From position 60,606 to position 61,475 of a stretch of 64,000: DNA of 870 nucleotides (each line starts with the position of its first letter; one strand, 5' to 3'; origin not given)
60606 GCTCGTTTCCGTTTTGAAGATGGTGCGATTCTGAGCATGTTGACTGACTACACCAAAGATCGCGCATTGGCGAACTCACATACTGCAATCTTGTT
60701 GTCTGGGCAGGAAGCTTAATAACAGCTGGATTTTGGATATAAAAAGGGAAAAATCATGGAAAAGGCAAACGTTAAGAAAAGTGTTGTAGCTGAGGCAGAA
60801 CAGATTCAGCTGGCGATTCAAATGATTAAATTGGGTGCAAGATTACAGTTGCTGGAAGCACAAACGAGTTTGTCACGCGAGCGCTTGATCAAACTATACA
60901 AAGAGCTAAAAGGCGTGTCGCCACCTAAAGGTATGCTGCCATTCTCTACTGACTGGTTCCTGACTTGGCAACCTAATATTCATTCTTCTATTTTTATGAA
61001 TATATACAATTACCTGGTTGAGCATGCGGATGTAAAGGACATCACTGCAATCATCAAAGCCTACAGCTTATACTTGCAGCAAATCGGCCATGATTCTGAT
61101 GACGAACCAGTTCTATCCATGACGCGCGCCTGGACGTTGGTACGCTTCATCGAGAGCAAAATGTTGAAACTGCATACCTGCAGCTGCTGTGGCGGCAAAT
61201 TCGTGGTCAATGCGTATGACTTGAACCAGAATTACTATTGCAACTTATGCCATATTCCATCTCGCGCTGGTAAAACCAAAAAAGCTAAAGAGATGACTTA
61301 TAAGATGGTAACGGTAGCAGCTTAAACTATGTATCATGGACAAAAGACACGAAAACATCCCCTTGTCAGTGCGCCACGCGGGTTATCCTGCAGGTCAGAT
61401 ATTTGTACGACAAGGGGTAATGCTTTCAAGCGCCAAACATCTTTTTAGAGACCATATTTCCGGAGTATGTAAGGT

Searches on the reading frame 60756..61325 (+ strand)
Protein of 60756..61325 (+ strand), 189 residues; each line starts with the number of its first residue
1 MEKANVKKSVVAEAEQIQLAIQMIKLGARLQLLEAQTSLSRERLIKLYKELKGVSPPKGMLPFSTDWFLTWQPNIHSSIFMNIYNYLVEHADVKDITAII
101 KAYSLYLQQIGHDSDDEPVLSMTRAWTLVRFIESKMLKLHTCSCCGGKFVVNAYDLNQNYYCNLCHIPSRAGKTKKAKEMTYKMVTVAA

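Call 87: search_protein_families(library=pfam, proteins=[window:60756-61325:+], max_evalue=0.00001)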
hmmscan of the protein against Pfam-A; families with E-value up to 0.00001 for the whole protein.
window:60756-61325:+ (189 aa): 1 family
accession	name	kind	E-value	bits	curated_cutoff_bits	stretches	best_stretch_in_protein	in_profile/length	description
PF05280.16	FlhC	-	1.4e-89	298.8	27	1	7-177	3-172/173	Flagellar transcriptional activator (FlhC)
